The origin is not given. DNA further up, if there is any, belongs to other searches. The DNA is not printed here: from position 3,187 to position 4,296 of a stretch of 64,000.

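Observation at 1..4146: Giant protein with FRG-like N-terminal domain fused to >1200 aa of TPR repeats, next to the SIR2/STAND pair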

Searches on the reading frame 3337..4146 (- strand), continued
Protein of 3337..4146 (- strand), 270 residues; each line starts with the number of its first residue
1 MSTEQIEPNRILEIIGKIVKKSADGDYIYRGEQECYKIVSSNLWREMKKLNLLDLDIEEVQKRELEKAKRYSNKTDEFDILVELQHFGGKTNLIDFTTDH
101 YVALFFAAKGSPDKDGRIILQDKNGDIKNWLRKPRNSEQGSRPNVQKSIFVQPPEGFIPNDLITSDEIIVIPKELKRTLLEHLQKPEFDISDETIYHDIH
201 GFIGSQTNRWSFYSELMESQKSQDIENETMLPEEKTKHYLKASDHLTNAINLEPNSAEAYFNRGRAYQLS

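Call 69: search_protein_families(library=pfam, proteins=[L045:7580-9820:+, L039:7138-9879:+, L047:7093-9897:+, L041:6564-9911:+, L054:7154-9925:+, L045:12430-13860:+, L045:13938-14507:+, L004:15229-16659:+, L004:16643-18394:+, L047:4010-7042:+], max_evalue=0.001)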
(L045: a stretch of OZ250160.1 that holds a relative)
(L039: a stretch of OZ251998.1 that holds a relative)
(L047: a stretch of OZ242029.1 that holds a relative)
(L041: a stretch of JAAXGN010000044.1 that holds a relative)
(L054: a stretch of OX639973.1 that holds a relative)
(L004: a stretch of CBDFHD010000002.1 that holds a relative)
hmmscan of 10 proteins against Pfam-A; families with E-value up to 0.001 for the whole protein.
L045:7580-9820:+ (746 aa): 2 families
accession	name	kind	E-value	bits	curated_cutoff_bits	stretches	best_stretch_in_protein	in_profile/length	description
PF03781.23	FGE-sulfatase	-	5.8e-34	118.3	23.3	1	546-705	3-189/255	Sulfatase-modifying factor enzyme 1-like domain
PF07635.16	PSCyt1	-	0.00045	21.2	22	0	38-90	1-56/59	Planctomycete cytochrome C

L039:7138-9879:+ (913 aa): 3 families
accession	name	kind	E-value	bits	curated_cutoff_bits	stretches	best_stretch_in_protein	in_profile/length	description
PF03781.23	FGE-sulfatase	-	3.9e-60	204.1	23.3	1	667-909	3-255/255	Sulfatase-modifying factor enzyme 1-like domain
PF03544.19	TonB_C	-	6.8e-18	65.3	24.6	1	586-662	2-79/79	Gram-negative bacterial TonB protein C-terminal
PF07635.16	PSCyt1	-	0.00048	21.1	22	0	55-107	1-56/59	Planctomycete cytochrome C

L047:7093-9897:+ (934 aa): 2 families
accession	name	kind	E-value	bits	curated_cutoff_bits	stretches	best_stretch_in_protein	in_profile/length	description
PF03781.23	FGE-sulfatase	-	4.5e-63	213.7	23.3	1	686-930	3-255/255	Sulfatase-modifying factor enzyme 1-like domain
PF03544.19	TonB_C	-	2.9e-15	56.9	24.6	1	601-677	2-79/79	Gram-negative bacterial TonB protein C-terminal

L041:6564-9911:+ (1115 aa): 2 families
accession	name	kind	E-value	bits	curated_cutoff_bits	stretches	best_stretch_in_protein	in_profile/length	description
PF03781.23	FGE-sulfatase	-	1.5e-60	205.5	23.3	1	615-866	3-255/255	Sulfatase-modifying factor enzyme 1-like domain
PF13442.11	Cytochrome_CBB3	-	0.00091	19.9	27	0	96-177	3-68/68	Cytochrome C oxidase, cbb3-type, subunit III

L054:7154-9925:+ (923 aa): 4 families
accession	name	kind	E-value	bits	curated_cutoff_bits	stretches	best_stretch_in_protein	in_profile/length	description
PF13458.12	Peripla_BP_6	-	5.2e-49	168.2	31.7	1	559-854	2-298/343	Periplasmic binding protein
PF01094.35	ANF_receptor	-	6.4e-21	75.2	25.4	1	586-898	10-343/353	Receptor family ligand binding region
PF13433.12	Peripla_BP_5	-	1e-09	38.4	27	1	561-858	3-300/363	Periplasmic binding protein domain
PF07635.16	PSCyt1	-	0.00075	20.5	22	0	38-90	1-56/59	Planctomycete cytochrome C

L045:12430-13860:+ (476 aa): 9 families
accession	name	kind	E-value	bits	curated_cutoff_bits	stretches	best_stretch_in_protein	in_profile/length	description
PF02463.25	SMC_N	-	4.1e-14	53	40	1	3-322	2-205/220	RecF/RecN/SMC N terminal domain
PF13476.12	AAA_23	-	1.1e-09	39.7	27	1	5-204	1-174/201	AAA domain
PF13175.12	AAA_15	-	1.1e-09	38.9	32.1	1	1-57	1-51/374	AAA ATPase domain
PF13555.12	AAA_29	-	2.6e-05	24.3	27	1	4-51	2-47/61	P-loop containing region of AAA domain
PF00005.33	ABC_tran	-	0.00011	23.3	25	1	24-67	9-51/137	ABC transporter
PF13514.12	AAA_27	-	0.00016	21.7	22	1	1-50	1-50/206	AAA domain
PF13191.12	AAA_16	-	0.0002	22.4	32.6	1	25-55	23-53/167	AAA ATPase domain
PF13304.12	AAA_21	-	0.00044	20.8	27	0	31-72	4-55/304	AAA domain, putative AbiEii toxin, Type IV TA system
PF13401.12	AAA_22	-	0.00087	20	27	0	26-80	5-44/130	AAA domain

L045:13938-14507:+ (189 aa): 1 family
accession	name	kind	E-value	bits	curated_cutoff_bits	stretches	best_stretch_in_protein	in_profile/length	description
PF00881.29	Nitroreductase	-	1.4e-25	90.8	23.5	1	8-169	2-167/167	Nitroreductase family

L004:15229-16659:+ (476 aa): 7 families
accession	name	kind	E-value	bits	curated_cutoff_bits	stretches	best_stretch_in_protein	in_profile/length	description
PF02463.25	SMC_N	-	2.4e-13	50.5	40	1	4-321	2-205/220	RecF/RecN/SMC N terminal domain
PF13175.12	AAA_15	-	8.3e-12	45.8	32.1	1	3-198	2-133/374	AAA ATPase domain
PF13476.12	AAA_23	-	1.7e-10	42.3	27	1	6-180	1-163/201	AAA domain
PF13555.12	AAA_29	-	6.8e-06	26.2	27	1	5-53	2-48/61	P-loop containing region of AAA domain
PF00005.33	ABC_tran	-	7.5e-06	27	25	1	25-82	9-70/137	ABC transporter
PF13401.12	AAA_22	-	1.6e-05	25.6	27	0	27-72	5-33/130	AAA domain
PF13304.12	AAA_21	-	0.00014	22.5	27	0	32-70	4-39/304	AAA domain, putative AbiEii toxin, Type IV TA system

L004:16643-18394:+ (583 aa): 5 families
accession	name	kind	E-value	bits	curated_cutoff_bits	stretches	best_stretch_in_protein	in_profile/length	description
PF13243.12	SQHop_cyclase_C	-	5.6e-46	157.5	26.1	2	279-577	4-316/319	Squalene-hopene cyclase C-terminal domain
PF13249.12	SQHop_cyclase_N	-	1.5e-19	70.7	26.2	1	436-497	5-65/291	Squalene-hopene cyclase N-terminal domain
PF00432.27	Prenyltrans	-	7.9e-11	42.3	26.5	1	374-542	53-211/304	Prenyltransferase alpha-alpha toroid domain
PF07678.20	TED_complement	-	3.6e-08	33.3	22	0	529-578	116-165/312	A-macroglobulin TED domain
PF09492.16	Pec_lyase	-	0.00019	21.3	22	0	526-548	61-83/292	Pectic acid lyase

L047:4010-7042:+ (1010 aa): 1 family
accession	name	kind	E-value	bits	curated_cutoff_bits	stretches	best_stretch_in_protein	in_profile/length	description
PF03781.23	FGE-sulfatase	-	2e-125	418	23.3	2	298-539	4-255/255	Sulfatase-modifying factor enzyme 1-like domain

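Call 72: search_protein_families(library=padloc, proteins=[L004:15229-16659:+, L045:12430-13860:+], max_evalue=0.0001)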
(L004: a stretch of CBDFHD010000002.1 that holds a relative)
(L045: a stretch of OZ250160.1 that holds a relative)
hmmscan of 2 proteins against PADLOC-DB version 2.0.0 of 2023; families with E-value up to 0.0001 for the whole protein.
L004:15229-16659:+ (476 aa): 68 families (the best 25 are shown)
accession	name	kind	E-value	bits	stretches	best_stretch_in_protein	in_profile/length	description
PDLC04135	mad3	-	1.2e-12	46.1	1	3-315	1-324/374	mads_3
PDLC02730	PbeC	-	6.3e-11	39.7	1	3-47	2-48/651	PbeC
PDLC03859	LmuB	-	1.8e-10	38.6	1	2-104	3-105/611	-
PDLC02979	AriA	-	2.7e-10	38.6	1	3-78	2-80/373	-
PDLC00069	GajA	-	2.8e-09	34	1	4-137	3-135/687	AAA ATPase domain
PDLC00268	PtuA1|PtuA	-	6.1e-09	33.8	1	3-102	4-97/411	AAA ATPase domain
PDLC02722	PbeC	-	7.3e-09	32.8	1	3-100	2-101/643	PbeC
PDLC02915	ATPase-Toprim_I-B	-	1.3e-08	32.1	1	3-73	2-68/623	-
PDLC02335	AbiLi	-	1.7e-08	31.9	1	3-70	49-106/326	AbiLi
PDLC02739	PbeC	-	1.9e-08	31.5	1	3-58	2-59/644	PbeC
PDLC00091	GajA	-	3.3e-08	30.8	1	4-82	3-83/627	AAA ATPase domain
PDLC00292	PtuA1|PtuA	-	3.3e-08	30.4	1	3-85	308-394/726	AAA ATPase domain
PDLC02714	PbeC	-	3.5e-08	30.7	1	3-65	2-62/651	PbeC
PDLC02709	PbeC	-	7.5e-08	29.4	1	3-97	2-97/661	PbeC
PDLC00079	GajA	-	9.8e-08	29.2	1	3-73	2-69/702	AAA ATPase domain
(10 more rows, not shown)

L045:12430-13860:+ (476 aa): 53 families (the best 25 are shown)
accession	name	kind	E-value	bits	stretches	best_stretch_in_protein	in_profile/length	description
PDLC02979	AriA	-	7e-11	40.5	1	1-80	1-58/373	-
PDLC04135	mad3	-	1.5e-10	39.2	1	2-316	1-324/374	mads_3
PDLC02730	PbeC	-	3.4e-10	37.3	1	1-46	1-48/651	PbeC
PDLC03859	LmuB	-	4.7e-09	34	2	1-71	3-64/611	-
PDLC02750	PbeC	-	1e-08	32.3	1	1-67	1-68/629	PbeC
PDLC00268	PtuA1|PtuA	-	1.1e-08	32.9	1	3-135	5-131/411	AAA ATPase domain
PDLC02722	PbeC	-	1.6e-08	31.7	1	1-106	1-110/643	PbeC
PDLC02714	PbeC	-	6.8e-08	29.8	1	1-48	1-50/651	PbeC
PDLC02739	PbeC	-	7.3e-08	29.6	1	1-46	1-48/644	PbeC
PDLC00091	GajA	-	7.6e-08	29.6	1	1-109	1-113/627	AAA ATPase domain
PDLC02335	AbiLi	-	9.9e-08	29.4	1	3-210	50-166/326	AbiLi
PDLC00278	PtuA1|PtuA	-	1.1e-07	29.5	1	1-75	1-73/436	AAA ATPase domain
PDLC00063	GajA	-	1.1e-07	28.8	1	1-55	1-52/679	AAA ATPase domain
PDLC00277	PtuA1|PtuA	-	1.2e-07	29.4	1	1-70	1-65/423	AAA ATPase domain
PDLC03865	LmuB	-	1.3e-07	28.2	1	1-45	1-50/1007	-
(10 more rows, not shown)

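Call 73: search_solved_structures(query=L004:5992-9780:+, max_evalue=0.01)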
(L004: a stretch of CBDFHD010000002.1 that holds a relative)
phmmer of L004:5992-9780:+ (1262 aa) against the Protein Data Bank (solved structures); distinct sequences matched with E-value up to 0.01: 10.
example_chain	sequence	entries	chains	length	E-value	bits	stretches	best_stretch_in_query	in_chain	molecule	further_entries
7lni_A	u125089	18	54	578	1.5e-13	52.4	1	824-1061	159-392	Site-specific DNA-methyltransferase (adenine-specific)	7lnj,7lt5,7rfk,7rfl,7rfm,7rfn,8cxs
8cxz_A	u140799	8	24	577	1.5e-13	52.4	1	824-1061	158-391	Site-specific DNA-methyltransferase (adenine-specific)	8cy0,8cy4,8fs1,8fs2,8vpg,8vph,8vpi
8c45_A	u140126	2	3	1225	6.1e-07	30.5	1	773-914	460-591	site-specific DNA-methyltransferase (adenine-specific)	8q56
7qw5_A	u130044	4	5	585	1.9e-06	28.9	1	822-920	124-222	Modification methylase BseCI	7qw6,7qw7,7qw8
9ewz_C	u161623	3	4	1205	5.9e-06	27.3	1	812-914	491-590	Adenine-specific methyltransferase BrxX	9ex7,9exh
8zek_A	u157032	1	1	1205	6.3e-06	27.2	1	813-914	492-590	site-specific DNA-methyltransferase (adenine-specific)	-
1g38_A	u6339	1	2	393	1.5e-05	25.9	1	803-900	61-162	MODIFICATION METHYLASE TAQI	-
1aqi_A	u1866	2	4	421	1.6e-05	25.8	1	803-900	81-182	ADENINE-N6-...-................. TAQI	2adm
2ibs_A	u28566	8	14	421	1.6e-05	25.8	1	803-900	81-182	Modification methylase TaqI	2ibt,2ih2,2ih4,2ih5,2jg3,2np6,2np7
1aqj_A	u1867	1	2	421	1.6e-05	25.8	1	803-900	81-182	ADENINE-N6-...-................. TAQI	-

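Call 74: search_solved_structures(query=L004:15229-16659:+, max_evalue=0.01)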
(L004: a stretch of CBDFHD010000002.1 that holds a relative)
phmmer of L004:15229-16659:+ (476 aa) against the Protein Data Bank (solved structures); distinct sequences matched with E-value up to 0.01: 3.
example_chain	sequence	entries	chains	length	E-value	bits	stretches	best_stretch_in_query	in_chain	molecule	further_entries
3qku_A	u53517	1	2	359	0.0016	20.8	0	3-48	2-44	DNA double-strand break repair rad50 ATPase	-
3qkt_A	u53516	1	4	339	0.0083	18.4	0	3-48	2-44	DNA double-strand break repair rad50 ATPase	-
4nci_A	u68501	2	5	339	0.0085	18.4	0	3-48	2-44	DNA double-strand break repair Rad50 ATPase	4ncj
